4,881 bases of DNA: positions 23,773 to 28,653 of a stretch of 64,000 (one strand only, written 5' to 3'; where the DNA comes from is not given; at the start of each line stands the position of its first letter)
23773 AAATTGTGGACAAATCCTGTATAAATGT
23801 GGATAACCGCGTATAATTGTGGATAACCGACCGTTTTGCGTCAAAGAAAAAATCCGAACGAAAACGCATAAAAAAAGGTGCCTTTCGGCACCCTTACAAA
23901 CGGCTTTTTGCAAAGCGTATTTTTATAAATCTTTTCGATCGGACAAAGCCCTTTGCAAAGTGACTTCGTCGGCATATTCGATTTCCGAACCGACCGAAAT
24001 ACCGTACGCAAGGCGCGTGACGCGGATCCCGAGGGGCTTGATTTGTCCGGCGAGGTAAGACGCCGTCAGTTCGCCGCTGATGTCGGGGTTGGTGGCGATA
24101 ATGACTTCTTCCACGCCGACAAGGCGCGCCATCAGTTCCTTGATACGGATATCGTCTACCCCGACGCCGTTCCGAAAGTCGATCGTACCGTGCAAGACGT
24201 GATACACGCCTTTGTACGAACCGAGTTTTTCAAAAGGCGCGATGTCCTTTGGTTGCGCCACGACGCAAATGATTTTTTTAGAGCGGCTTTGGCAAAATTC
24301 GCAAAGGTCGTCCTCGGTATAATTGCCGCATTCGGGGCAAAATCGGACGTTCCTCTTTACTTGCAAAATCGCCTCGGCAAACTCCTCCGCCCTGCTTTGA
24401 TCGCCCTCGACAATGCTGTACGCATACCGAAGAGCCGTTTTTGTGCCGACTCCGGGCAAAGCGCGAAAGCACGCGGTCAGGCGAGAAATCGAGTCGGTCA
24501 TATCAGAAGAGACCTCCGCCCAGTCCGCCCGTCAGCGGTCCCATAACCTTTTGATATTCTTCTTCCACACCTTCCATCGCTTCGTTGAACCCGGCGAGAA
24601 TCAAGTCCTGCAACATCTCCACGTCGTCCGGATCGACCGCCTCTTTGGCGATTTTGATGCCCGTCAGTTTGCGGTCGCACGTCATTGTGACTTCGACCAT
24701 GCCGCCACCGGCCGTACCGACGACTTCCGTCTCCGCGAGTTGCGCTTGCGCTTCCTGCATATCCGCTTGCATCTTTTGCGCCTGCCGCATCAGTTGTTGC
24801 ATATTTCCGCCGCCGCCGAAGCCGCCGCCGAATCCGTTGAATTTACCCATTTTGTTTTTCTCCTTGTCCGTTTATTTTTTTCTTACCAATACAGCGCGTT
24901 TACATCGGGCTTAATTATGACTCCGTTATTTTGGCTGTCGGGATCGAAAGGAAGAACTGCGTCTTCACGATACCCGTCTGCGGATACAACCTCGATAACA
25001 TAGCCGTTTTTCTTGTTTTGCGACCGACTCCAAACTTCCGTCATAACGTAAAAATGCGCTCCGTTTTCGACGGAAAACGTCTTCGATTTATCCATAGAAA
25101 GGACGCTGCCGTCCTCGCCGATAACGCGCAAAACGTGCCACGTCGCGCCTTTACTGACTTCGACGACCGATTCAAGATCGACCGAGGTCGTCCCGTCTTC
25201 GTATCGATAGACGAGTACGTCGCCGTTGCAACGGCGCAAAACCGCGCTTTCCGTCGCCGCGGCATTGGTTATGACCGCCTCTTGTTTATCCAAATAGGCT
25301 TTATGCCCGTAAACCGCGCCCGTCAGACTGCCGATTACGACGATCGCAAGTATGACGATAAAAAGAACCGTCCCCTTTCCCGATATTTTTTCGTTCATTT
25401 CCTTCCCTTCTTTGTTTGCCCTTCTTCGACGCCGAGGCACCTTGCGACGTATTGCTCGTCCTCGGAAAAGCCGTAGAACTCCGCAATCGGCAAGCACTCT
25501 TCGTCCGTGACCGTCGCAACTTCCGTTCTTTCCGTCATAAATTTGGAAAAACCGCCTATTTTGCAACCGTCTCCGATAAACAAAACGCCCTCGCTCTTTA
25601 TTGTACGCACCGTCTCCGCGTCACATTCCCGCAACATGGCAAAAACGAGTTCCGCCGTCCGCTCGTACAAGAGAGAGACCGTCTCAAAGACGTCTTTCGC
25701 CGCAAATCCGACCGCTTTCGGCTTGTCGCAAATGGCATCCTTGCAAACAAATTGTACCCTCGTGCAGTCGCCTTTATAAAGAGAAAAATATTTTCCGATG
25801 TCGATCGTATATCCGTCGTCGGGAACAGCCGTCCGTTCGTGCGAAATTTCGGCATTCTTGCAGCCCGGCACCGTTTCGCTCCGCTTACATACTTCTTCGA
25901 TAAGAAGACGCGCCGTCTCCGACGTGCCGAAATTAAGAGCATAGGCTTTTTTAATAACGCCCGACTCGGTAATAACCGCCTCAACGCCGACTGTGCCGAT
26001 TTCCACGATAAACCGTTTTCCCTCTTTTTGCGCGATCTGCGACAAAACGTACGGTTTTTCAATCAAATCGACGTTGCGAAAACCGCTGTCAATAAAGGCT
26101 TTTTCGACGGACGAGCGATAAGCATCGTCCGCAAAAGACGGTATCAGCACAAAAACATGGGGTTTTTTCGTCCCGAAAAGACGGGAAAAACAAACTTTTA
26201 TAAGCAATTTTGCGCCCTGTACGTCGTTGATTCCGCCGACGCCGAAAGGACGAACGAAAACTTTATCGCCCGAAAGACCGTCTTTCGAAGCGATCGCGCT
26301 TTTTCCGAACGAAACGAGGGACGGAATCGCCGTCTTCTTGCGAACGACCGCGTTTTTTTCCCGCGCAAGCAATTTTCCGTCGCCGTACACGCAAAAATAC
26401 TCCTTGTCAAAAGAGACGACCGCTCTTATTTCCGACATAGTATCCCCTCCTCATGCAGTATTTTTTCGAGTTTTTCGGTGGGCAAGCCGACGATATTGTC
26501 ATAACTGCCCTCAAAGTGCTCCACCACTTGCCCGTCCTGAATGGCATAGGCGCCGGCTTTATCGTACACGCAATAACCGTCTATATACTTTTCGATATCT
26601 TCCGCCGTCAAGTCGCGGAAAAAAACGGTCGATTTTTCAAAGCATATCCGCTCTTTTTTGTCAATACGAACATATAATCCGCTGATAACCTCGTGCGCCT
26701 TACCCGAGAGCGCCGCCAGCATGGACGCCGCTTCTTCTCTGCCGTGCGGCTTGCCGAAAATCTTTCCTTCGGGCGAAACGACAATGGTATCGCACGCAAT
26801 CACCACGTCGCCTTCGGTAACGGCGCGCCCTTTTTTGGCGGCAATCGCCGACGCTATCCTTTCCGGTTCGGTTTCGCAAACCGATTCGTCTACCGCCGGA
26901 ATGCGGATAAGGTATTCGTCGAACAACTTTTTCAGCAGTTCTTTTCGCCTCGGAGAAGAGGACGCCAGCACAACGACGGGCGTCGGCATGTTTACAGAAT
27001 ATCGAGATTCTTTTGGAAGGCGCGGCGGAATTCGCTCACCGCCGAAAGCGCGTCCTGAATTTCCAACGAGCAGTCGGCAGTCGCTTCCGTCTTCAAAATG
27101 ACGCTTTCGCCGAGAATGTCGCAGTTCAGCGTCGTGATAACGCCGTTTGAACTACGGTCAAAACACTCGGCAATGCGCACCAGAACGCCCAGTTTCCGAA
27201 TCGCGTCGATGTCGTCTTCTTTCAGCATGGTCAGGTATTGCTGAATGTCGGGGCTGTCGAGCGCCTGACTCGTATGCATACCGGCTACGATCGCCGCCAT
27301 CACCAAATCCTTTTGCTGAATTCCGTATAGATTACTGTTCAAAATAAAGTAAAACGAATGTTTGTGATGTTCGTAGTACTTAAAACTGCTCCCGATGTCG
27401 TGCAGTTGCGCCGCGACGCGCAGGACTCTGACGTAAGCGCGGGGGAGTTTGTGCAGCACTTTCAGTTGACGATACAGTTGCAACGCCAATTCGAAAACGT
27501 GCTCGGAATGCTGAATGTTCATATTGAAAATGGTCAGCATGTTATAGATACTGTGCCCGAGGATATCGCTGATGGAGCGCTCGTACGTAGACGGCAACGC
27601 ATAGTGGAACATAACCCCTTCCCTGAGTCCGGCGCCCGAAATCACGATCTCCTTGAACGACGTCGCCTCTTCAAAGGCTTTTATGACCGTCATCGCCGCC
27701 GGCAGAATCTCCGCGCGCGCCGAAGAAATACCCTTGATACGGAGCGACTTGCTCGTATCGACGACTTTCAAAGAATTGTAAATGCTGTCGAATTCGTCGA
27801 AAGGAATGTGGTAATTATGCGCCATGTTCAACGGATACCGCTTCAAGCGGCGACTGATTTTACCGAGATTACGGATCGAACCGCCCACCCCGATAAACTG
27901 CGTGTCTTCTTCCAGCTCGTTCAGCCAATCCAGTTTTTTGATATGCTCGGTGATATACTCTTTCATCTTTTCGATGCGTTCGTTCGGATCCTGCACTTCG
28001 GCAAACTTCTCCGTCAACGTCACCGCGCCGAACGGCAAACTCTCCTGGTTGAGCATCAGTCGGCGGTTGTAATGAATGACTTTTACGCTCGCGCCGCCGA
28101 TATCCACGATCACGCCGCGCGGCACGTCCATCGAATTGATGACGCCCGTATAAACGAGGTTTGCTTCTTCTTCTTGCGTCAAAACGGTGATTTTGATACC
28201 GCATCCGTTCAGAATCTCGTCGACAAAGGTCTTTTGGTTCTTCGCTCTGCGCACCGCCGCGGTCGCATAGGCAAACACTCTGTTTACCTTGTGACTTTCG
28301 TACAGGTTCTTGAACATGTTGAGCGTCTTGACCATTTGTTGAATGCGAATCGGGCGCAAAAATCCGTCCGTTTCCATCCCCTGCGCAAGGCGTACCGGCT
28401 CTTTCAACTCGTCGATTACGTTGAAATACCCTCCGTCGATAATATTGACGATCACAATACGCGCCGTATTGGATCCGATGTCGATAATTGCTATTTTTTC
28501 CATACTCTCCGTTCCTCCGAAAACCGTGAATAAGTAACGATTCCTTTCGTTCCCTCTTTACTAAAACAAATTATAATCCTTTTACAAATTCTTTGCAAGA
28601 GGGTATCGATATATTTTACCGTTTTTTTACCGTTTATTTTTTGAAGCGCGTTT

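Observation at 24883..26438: MreB homologue with all three nucleotide-binding motifs degenerate, coupled to a small membrane protein inside a ppx-maf-...-ybaB-recR operon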

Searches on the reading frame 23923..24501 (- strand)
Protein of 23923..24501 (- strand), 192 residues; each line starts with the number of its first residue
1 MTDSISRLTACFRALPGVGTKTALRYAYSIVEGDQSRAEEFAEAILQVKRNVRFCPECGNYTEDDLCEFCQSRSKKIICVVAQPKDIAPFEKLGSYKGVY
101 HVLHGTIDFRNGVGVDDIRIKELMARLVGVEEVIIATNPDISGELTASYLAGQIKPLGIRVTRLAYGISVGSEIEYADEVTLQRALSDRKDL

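Call 3: search_protein_families(library=pfam, proteins=[window:23923-24501:-], max_evalue=1)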
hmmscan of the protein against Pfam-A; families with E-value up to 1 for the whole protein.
window:23923-24501:- (192 aa): 12 families
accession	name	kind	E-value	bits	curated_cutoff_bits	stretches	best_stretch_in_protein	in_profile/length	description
PF13662.12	Toprim_4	-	2.4e-20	73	25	1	77-165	2-85/85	Toprim domain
PF21176.3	RecR_HhH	-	1.1e-11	44.7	27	1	5-48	1-44/45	RecR, helix-hairpin-helix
PF21175.2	RecR_C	-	6.6e-11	41.8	22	1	167-190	1-24/24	RecR, C-terminal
PF01751.28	Toprim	-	3e-09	37.4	23.1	1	78-157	2-89/96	Toprim domain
PF02132.21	RecR_ZnF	-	4e-08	33.3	22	1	52-72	1-21/21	RecR, Cys4-zinc finger domain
PF19307.5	SrpI-like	-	0.017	14.6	22.8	1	47-101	98-151/254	Type 2A encapsulin shell protein SrpI-like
PF12773.13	DZR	-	0.021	15.4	27.3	1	48-74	8-34/45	Double zinc ribbon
PF24844.1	PolC_DP2_central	-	0.067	12.5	24.3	1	39-80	322-363/372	DNA polymerase II large subunit DP2, central domain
PF01155.25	HypA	-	0.072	13.6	28.9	1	21-77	41-99/112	Hydrogenase/urease nickel incorporation, metallochaperone, hypA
PF24460.1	DUF7575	-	0.098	12.5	28.5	1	55-71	6-21/28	Domain of unknown function (DUF7575)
PF13240.11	Zn_Ribbon_1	-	0.13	12.5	25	1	49-60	10-21/23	zinc-ribbon domain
PF08792.16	A2L_zn_ribbon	-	0.59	10.3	22.9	1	45-61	14-30/33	A2L zinc ribbon domain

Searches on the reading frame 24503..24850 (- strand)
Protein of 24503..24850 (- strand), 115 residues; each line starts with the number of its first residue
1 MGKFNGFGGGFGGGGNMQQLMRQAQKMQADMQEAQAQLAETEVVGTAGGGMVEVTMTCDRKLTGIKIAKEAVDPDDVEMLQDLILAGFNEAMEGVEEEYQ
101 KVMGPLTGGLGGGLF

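Call 3: search_protein_families(library=pfam, proteins=[window:24503-24850:-], max_evalue=1)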
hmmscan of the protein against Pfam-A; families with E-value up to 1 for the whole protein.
window:24503-24850:- (115 aa): 3 families
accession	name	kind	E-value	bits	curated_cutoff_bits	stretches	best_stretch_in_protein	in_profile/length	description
PF02575.21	YbaB_DNA_bd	-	1.2e-34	118.8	25.5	1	21-110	1-90/91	YbaB/EbfC DNA-binding family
PF02699.20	YajC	-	0.0076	16.5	28.2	1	20-67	17-63/78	Preprotein translocase subunit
PF04629.19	ICA69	-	0.22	12.1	22.4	1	29-105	49-125/241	Islet cell autoantigen ICA69, C-terminal domain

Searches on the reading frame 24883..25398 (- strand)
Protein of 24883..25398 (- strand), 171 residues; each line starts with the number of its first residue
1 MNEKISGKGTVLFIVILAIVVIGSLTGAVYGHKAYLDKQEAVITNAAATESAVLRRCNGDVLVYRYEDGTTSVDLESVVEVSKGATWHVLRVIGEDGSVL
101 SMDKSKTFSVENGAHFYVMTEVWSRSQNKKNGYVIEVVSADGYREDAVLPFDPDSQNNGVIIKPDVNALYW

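Call 3: search_protein_families(library=pfam, proteins=[window:24883-25398:-], max_evalue=1)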
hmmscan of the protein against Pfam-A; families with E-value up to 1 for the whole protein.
window:24883-25398:- (171 aa): 1 family
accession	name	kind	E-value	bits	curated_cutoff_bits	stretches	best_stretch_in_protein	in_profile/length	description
PF03474.20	DMA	-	0.041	13.9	23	1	52-62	21-31/37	DMRTA motif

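Call 4: search_protein_families(library=ncbifam, proteins=[window:24883-25398:-], max_evalue=1)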
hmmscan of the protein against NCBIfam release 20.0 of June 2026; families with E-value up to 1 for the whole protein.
window:24883-25398:- (171 aa): 3 families
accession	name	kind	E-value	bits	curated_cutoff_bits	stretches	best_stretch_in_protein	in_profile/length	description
TIGR01567.1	S_layer_rel_Mac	subfamily_domain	0.019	14.3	121.9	1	68-133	184-250/259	S-layer family duplication domain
NF006074.0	PRK08220.1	equivalog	0.023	14.3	312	1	94-139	89-134/251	2,3-dihydro-2,3-dihydroxybenzoate dehydrogenase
TIGR04316.1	dhbA_paeA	equivalog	0.024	14.2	300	1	94-139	89-134/250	2,3-dihydro-2,3-dihydroxybenzoate dehydrogenase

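Call 42: find_homologous_proteins(query=window:24886-25398:-, max_evalue=0.01)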
Query window:24886-25398:- (171 aa): 1 proteins with E <= 0.01 among 109 candidates.
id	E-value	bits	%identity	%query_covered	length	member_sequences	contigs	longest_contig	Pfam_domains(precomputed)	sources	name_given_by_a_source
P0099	1.6e-106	371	100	100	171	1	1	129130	-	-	-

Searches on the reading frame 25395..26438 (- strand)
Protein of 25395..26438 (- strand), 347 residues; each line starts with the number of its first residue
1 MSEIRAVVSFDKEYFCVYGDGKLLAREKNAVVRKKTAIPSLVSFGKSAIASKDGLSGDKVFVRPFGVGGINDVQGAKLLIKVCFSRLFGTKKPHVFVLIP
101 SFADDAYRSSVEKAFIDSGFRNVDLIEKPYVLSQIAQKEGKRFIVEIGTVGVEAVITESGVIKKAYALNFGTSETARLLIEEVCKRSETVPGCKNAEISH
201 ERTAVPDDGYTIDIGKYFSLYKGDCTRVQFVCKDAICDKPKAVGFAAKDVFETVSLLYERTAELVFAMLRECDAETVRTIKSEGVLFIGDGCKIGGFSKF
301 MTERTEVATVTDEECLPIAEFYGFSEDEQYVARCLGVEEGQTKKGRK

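Call 3: search_protein_families(library=pfam, proteins=[window:25395-26438:-], max_evalue=1)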
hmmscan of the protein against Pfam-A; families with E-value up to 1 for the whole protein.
window:25395-26438:- (347 aa): 1 family
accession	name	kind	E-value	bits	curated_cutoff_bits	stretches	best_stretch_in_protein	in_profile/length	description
PF06723.19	MreB_Mbl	-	4.5e-14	52.5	27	1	16-315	14-307/327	MreB/Mbl protein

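Call 4: search_protein_families(library=ncbifam, proteins=[window:25395-26438:-], max_evalue=1)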
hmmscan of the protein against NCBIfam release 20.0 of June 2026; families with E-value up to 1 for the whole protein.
window:25395-26438:- (347 aa): 3 families
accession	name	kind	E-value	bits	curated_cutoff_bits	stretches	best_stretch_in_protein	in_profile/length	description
TIGR00904.1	mreB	subfamily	1.1e-12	47.7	365.75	1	36-316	39-315/334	MreB/Mrl family cell shape determining protein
NF010540.1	PRK13929.1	exception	1.1e-12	47.7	515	1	17-310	18-307/334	rod-share determining protein MreBH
NF010539.0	PRK13927.1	subfamily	1.1e-12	47.5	293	1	17-316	20-315/339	rod shape-determining protein MreB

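Call 7: find_homologous_proteins(query=window:25395-26438:-)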
Query window:25395-26438:- (347 aa): 1 proteins with E <= 0.001 among 3098 candidates.
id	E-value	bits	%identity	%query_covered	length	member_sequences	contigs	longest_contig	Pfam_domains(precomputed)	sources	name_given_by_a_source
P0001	2.6e-225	765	100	100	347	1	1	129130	PF06723.20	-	-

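Call 8: search_solved_structures(query=window:25395-26438:-, max_evalue=1, show_alignments=2)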
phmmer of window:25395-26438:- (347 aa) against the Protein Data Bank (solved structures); distinct sequences matched with E-value up to 1: 9.
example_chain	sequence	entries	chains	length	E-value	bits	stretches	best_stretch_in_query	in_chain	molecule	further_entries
7zpt_M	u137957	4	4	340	2.6e-06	29.9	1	17-316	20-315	Cell shape-determining protein MreB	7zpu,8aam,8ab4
8azg_M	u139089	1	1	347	2.8e-06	29.8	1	17-316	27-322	Cell shape-determining protein MreB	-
4czf_A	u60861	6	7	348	1.2e-05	27.8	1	55-313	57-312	ROD SHAPE-DETERMINING PROTEIN MREB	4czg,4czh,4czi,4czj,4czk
4czl_A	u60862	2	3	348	1.6e-05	27.4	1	55-312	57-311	ROD SHAPE-DETERMINING PROTEIN MREB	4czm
4cze_A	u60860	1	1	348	2.1e-05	27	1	55-313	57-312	ROD SHAPE-DETERMINING PROTEIN MREB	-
1jce_A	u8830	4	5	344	3.8e-05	26.1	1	61-325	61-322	ROD SHAPE-DETERMINING PROTEIN MREB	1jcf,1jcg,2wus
7bvy_A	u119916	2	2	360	0.00019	23.8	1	21-309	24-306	Cell shape determining protein MreB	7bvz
7e1c_A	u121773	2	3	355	0.16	14.2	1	218-304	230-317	Cell shape-determining protein MreB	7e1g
3qpb_A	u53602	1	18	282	0.61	12.3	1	35-111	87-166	Uridine phosphorylase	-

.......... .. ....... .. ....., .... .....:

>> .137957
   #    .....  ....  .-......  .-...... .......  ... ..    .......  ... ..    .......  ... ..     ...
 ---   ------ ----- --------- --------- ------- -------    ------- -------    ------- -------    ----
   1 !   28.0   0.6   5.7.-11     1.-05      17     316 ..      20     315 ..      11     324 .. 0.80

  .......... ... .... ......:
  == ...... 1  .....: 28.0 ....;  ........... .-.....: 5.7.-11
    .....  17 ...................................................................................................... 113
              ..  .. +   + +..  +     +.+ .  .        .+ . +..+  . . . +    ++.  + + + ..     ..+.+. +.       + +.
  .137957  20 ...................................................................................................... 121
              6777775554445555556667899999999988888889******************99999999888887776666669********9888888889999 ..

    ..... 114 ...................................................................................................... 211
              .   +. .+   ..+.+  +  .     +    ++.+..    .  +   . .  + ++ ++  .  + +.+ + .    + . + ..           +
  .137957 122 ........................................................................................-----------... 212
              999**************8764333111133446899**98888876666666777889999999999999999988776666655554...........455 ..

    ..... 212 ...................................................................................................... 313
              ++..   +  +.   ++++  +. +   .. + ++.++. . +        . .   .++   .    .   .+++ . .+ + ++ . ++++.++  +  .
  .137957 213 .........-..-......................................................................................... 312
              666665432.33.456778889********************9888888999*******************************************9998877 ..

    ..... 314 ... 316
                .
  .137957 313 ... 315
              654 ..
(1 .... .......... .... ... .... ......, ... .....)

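Call 15: search_protein_representatives(protein=window:25395-26438:-)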
Query: 347 residues. Proteins with E-value up to 0.001 (for the whole library): 98; up to 1e-10: 22; up to 1e-30: 3. The best 98 are listed.
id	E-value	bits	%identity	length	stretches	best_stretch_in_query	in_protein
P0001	8.4e-226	764.6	100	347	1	1-347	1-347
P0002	5.1e-53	196.7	35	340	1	2-339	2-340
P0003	5.6e-49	183.4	34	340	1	2-336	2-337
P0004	3.1e-30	121.8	32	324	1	1-307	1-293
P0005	2.7e-27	112.1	27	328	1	1-339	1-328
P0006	1.3e-25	106.5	29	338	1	4-339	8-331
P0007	4.9e-25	104.7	28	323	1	5-310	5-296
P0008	7.0e-25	104.2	30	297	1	6-303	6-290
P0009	1.1e-24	103.6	28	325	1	1-311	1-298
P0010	3.1e-24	102.1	29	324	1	5-304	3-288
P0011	1.8e-22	96.3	33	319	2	5-136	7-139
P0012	4.0e-22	95.1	25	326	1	7-337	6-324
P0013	1.3e-21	93.4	31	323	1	4-311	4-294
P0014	1.1e-19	87.2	23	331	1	10-318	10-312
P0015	3.2e-19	85.6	28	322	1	10-311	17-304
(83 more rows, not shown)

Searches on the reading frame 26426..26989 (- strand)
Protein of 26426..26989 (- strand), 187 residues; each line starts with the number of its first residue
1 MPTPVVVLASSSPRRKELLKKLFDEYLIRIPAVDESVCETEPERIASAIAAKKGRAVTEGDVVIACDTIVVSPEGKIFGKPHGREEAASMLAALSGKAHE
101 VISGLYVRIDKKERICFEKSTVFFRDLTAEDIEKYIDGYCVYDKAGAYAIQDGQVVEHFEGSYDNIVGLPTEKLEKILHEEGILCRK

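Call 3: search_protein_families(library=pfam, proteins=[window:26426-26989:-], max_evalue=1)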
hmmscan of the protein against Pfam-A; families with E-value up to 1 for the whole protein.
window:26426-26989:- (187 aa): 1 family
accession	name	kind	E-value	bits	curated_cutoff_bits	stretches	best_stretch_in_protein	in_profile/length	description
PF02545.19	Maf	-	1.4e-49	168.8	27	1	6-180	2-186/187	Maf-like protein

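Call 4: search_protein_families(library=ncbifam, proteins=[window:26426-26989:-], max_evalue=1)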
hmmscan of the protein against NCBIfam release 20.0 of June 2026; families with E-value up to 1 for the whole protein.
window:26426-26989:- (187 aa): 17 families
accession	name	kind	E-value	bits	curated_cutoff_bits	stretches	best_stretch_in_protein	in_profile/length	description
NF000867.0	PRK00078.1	equivalog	3.8e-39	134.4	249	1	6-183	3-190/192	Maf-like protein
NF010948.0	PRK14368.1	equivalog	3.5e-38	131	291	1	5-182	6-190/193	Maf-like protein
NF010943.0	PRK14363.1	equivalog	3.7e-35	121.3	273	1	6-182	3-184/204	Maf-like protein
NF010942.0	PRK14362.1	equivalog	7.6e-35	120.1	290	1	5-184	13-201/210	Maf-like protein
NF010945.0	PRK14365.1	equivalog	6.5e-34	117.2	273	1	6-183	4-189/197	Maf-like protein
TIGR00172.1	maf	subfamily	8e-33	113.5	117.15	1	6-178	5-184/185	Maf family nucleotide pyrophosphatase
NF010941.0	PRK14361.1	equivalog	3.1e-32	111.7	272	1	3-183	5-189/194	Maf-like protein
NF010944.0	PRK14364.1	equivalog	4.3e-29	101.3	311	1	8-177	1-175/181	Maf-like protein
NF002401.0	PRK01441.1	equivalog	1.4e-23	83.5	317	1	6-183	7-197/207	Maf-like protein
NF010947.0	PRK14367.1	equivalog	4.3e-22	78.3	315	1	6-178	4-188/202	Maf-like protein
NF003403.0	PRK04694.1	equivalog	4e-21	75.6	300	1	6-178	2-184/190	Maf-like protein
NF010946.0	PRK14366.1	equivalog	2.7e-20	72.7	284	1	6-177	7-185/195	Maf-like protein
NF002690.0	PRK02478.1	equivalog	7.5e-18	64.8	269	1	4-182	3-195/199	Maf-like protein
NF003141.0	PRK04056.1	equivalog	5.4e-17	62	161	1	6-178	2-180/181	septum formation inhibitor Maf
TIGR01916.1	F420_cofE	equivalog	9.1e-05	22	180.65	1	42-103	15-76/244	coenzyme F420-0:L-glutamate ligase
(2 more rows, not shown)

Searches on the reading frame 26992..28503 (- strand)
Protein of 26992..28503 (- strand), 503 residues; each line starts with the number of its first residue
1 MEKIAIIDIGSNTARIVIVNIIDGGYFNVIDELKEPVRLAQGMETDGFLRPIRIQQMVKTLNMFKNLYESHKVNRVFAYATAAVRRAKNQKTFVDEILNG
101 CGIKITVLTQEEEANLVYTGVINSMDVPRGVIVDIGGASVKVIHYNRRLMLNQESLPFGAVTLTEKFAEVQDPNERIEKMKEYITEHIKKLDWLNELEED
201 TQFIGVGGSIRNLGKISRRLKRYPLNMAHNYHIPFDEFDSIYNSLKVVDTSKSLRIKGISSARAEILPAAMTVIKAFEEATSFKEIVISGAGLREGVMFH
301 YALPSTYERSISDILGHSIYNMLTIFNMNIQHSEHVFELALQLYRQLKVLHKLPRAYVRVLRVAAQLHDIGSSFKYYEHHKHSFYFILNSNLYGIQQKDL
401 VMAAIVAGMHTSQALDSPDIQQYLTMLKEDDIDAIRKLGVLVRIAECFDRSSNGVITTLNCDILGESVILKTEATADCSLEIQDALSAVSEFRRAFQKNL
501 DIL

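Call 3: search_protein_families(library=pfam, proteins=[window:26992-28503:-], max_evalue=1)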
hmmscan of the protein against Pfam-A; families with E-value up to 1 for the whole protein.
window:26992-28503:- (503 aa): 5 families
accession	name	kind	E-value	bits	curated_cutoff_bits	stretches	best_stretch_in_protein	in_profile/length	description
PF02541.22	Ppx-GppA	-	5e-53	180.8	27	1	18-300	2-280/285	Ppx/GppA phosphatase family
PF21447.3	Ppx-GppA_III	-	3.9e-19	69.6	27.3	1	318-471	5-155/177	Ppx/GppA phosphatase, domain III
PF01966.28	HD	-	0.00075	20.2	22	1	330-386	2-62/116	HD domain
PF14450.12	FtsA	-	0.02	15.7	31.8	1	131-181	1-52/127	Cell division protein FtsA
PF00370.27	FGGY_N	-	0.025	14.6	28.8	1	131-208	3-77/245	FGGY family of carbohydrate kinases, N-terminal domain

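Call 4: search_protein_families(library=ncbifam, proteins=[window:26992-28503:-], max_evalue=1)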
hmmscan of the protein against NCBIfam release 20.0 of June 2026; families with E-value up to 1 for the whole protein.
window:26992-28503:- (503 aa): 8 families
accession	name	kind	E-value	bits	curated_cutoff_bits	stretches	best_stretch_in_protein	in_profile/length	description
TIGR03706.1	exo_poly_only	exception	8.3e-82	274.8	307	1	3-300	1-297/300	exopolyphosphatase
NF008260.0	PRK11031.1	equivalog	2.7e-42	145.4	624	1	5-430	9-423/496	guanosine-5'-triphosphate,3'-diphosphate diphosphatase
NF008108.0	PRK10854.1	equivalog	6.1e-37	127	864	1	3-422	12-423/513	exopolyphosphatase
NF045665.1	NTPtran_DVU1551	equivalog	0.0023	17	315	1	319-381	207-265/359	DVU_1551 family NTP transferase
TIGR03401.1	cyanamide_fam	subfamily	0.012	15.1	109.85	1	329-449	56-164/228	HD domain protein, cyanamide hydratase family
TIGR00277.1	HDIG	domain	0.018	14.9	27.6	1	330-373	6-42/84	HDIG domain-containing metalloprotein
TIGR02621.3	cas3_GSU0051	exception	0.061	12.1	400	1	331-371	673-709/854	type I-G CRISPR-associated helicase/endonuclease Cas3g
TIGR01174.1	ftsA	equivalog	0.079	12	175.85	1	94-186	163-255/371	cell division protein FtsA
